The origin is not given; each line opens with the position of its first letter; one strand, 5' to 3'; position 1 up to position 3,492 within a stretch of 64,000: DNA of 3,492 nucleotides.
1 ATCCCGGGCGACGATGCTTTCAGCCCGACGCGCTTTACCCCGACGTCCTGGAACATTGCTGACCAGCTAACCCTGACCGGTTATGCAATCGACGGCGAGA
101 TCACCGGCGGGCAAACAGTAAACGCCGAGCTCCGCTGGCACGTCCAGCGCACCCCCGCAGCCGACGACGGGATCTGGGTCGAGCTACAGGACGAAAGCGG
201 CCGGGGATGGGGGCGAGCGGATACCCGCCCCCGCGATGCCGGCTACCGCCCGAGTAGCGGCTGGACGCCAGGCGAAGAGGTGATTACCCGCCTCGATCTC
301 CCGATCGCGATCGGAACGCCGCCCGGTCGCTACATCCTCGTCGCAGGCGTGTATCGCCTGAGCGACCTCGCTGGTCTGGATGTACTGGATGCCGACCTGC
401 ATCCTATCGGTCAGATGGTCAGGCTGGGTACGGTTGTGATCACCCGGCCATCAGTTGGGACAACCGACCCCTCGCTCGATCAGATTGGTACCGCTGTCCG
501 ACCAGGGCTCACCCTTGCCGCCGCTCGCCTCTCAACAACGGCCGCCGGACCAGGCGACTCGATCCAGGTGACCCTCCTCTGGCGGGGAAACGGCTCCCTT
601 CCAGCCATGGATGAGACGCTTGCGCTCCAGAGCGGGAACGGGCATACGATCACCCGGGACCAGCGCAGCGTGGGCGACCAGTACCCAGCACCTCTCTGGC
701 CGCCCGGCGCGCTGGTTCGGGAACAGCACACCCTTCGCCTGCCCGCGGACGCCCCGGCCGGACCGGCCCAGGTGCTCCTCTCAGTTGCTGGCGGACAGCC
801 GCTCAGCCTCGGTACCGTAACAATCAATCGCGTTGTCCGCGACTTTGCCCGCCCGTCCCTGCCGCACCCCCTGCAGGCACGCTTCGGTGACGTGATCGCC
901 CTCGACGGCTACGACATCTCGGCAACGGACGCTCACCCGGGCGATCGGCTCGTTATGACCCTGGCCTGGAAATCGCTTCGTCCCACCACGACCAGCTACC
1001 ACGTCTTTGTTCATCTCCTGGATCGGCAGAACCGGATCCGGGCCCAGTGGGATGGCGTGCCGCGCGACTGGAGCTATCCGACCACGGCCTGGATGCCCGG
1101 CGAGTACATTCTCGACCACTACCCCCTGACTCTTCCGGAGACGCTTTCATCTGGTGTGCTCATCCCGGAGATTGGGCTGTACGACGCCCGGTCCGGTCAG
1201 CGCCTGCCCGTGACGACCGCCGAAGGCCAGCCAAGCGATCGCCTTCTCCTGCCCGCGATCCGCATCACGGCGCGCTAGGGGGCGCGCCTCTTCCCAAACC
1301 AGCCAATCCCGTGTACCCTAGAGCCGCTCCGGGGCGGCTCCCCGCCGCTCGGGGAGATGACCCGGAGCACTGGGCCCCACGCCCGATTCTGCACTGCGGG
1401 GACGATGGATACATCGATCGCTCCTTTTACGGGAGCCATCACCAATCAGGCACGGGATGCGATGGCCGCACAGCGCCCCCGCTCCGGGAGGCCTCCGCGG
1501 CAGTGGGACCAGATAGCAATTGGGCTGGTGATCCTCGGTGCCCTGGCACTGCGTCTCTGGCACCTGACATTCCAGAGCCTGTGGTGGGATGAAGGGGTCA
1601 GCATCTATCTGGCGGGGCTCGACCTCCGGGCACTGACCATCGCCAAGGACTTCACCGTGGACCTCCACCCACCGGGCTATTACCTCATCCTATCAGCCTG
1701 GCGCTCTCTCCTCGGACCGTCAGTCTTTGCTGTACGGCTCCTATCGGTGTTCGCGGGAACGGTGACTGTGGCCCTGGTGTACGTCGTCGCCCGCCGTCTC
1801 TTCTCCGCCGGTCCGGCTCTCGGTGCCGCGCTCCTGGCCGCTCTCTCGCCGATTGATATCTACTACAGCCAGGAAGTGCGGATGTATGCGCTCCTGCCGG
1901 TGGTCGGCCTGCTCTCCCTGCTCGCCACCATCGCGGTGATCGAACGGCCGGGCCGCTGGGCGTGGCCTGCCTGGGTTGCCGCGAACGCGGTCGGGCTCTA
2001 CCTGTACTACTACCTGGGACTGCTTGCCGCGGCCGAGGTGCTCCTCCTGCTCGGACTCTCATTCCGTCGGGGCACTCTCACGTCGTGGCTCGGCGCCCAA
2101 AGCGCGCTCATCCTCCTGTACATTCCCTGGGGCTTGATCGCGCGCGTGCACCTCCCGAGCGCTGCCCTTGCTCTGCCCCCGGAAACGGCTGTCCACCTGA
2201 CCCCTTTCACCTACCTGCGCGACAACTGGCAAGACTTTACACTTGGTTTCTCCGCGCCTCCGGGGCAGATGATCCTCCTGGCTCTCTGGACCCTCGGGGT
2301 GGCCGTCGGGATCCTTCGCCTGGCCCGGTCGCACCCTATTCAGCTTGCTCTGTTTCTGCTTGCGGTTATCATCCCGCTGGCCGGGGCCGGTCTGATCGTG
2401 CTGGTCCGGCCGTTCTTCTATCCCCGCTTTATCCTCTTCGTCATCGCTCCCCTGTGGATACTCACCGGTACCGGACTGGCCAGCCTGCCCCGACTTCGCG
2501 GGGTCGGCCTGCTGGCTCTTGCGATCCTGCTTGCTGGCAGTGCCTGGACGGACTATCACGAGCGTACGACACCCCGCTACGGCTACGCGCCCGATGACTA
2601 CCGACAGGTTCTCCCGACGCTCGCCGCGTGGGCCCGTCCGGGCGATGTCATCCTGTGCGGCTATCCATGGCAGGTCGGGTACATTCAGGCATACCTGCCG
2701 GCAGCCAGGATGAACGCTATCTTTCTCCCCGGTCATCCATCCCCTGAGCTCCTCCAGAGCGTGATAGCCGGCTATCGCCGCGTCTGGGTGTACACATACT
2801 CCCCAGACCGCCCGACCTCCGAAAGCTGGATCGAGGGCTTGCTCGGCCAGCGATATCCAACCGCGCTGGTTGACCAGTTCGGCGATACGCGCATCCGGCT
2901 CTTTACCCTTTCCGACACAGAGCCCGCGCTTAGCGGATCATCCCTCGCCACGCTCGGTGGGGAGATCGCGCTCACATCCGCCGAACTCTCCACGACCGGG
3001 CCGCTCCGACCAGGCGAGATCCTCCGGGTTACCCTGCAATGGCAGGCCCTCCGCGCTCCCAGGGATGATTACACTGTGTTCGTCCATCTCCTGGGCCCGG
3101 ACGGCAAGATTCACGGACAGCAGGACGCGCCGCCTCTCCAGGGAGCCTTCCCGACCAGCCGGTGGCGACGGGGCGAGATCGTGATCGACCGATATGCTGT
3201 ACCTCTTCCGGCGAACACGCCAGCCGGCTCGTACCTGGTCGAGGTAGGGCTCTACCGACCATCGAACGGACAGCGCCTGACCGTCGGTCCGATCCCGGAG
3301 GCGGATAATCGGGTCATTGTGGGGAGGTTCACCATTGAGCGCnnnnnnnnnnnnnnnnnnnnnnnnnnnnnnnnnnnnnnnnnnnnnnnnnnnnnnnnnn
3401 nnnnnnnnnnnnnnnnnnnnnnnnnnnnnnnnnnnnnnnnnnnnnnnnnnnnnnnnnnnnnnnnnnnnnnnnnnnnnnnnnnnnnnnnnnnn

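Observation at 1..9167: Four adjacent GT-C membrane glycosyltransferase-like proteins share a reiterated ~90-aa C-terminal module I cannot assign to a named domain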

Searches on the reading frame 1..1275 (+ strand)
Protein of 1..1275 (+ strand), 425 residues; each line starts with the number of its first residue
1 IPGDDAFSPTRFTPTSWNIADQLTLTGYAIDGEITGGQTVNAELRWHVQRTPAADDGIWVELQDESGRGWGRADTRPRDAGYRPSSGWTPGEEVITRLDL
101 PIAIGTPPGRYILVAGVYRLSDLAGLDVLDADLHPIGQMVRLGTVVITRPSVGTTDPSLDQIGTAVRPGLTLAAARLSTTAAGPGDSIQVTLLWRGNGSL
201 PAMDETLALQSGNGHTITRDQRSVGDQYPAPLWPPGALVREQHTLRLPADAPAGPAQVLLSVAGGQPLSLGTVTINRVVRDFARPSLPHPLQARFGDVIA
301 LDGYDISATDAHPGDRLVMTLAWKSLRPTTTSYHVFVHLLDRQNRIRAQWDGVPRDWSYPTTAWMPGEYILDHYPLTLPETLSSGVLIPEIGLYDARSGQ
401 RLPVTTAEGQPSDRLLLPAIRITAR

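Call 4: search_protein_families(library=pfam, proteins=[window:1-1275:+], max_evalue=1)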
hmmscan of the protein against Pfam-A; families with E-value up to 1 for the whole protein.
window:1-1275:+ (425 aa): 1 family
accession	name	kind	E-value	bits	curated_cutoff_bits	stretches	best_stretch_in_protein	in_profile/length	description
PF25529.1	Ig_ENGASE1_C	-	0.24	11.9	27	0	299-345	9-56/117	ENGASE1-like, C-terminal immunoglobulin-like domain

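Call 7: search_protein_families(library=ncbifam, proteins=[window:1-1275:+], max_evalue=1)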
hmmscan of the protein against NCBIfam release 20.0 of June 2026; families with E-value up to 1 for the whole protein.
window:1-1275:+ (425 aa): 0 families

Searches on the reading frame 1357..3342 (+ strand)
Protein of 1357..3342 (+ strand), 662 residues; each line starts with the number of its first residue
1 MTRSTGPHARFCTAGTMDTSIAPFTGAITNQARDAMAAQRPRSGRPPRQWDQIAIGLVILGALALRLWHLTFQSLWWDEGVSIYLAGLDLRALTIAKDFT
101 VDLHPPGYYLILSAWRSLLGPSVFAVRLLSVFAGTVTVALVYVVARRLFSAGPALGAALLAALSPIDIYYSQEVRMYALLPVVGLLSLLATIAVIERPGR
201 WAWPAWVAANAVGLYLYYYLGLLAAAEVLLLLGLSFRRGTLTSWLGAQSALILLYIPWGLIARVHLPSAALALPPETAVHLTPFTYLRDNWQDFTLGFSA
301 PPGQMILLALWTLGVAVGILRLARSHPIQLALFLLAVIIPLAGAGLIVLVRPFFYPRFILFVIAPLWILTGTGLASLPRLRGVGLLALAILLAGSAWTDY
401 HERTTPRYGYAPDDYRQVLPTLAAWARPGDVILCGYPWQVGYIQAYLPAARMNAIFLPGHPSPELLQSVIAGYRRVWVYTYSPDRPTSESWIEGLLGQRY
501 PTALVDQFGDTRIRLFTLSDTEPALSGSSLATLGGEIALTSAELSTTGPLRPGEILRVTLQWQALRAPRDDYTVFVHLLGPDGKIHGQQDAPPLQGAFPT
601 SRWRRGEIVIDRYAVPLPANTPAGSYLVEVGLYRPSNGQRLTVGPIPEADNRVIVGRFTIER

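Call 4: search_protein_families(library=pfam, proteins=[window:1357-3342:+], max_evalue=1)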
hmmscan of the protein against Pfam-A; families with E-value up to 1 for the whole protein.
window:1357-3342:+ (662 aa): 1 family
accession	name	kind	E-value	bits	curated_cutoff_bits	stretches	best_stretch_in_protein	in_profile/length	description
PF13231.12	PMT_2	-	3.3e-13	50.6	26.1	1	104-254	2-152/160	Dolichyl-phosphate-mannose-protein mannosyltransferase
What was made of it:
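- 1357..3345 (+): p2, a PMT_2-type GT-C protein with one module. The likely true start is Met17 at nt 1405. PMT_2 at 50.6 bits against a cut-off of 26.1 (call 4).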

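Call 7: search_protein_families(library=ncbifam, proteins=[window:1357-3342:+], max_evalue=1)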
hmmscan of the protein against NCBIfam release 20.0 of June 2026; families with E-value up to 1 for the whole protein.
window:1357-3342:+ (662 aa): 3 families
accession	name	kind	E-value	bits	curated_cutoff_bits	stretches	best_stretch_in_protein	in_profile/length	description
NF052499.1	MnslTaseMT1671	equivalog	3.5e-16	58.7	900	1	30-452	7-425/523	mannosyltransferase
TIGR03663.1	TIGR03663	subfamily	1.5e-11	44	126.25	1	53-211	2-153/435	flippase activity-associated protein Agl23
TIGR04154.1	archaeo_STT3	subfamily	0.051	11.9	450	1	126-169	98-141/831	oligosaccharyl transferase, archaeosortase A system-associated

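Call 28: search_solved_structures(query=window:1357-3342:+, max_evalue=1)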
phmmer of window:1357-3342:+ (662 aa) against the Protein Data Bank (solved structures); distinct sequences matched with E-value up to 1: 0.

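Call 59: find_homologous_proteins(query=window:1357-3342:+, max_evalue=0.00001)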
Query window:1357-3342:+ (662 aa): 384 proteins with E <= 0.00001 among 8000 candidates; the best 120 are listed.
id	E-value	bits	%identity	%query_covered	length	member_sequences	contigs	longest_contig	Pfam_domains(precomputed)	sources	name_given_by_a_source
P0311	0.0e+0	1432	100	98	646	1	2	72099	PF13231.13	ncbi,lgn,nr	ncbi:MAG: glycosyltransferase family 39 protein [Chloroflexi bacterium]|nr:glycosyltransferase famil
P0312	0.0e+0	1325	93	98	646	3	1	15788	PF13231.13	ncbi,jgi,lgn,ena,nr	ncbi:MAG TPA: glycosyltransferase family 39 protein [Chloroflexota bacterium]|nr:glycosyltransferase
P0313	5.7e-209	714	52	89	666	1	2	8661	-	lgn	-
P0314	3.9e-208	711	53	90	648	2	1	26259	-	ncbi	-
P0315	5.2e-208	711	51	90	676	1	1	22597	-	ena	-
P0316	1.2e-206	706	54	89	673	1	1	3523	-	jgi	jgi:mannosyltransferase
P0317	7.8e-206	704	54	90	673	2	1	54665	-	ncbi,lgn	-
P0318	1.1e-205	703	54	92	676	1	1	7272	-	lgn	-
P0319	1.9e-205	702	53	76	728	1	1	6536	-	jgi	jgi:mannosyltransferase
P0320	5.4e-205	701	52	91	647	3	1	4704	PF13231.13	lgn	-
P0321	4.5e-185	635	49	93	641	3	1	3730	PF13231.13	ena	-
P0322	1.2e-183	630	49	92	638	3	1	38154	PF13231.13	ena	-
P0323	1.5e-178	613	52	89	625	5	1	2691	PF13231.13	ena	-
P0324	2.0e-178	613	49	92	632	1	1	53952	-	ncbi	-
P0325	7.9e-173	594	51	90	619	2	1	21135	PF13231.13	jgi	jgi:hypothetical protein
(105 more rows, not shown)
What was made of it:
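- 1357..3345 (+): It is 100% identical to a 646-aa NCBI protein named 'glycosyltransferase family 39 protein [Chloroflexi bacterium]' (call 59).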
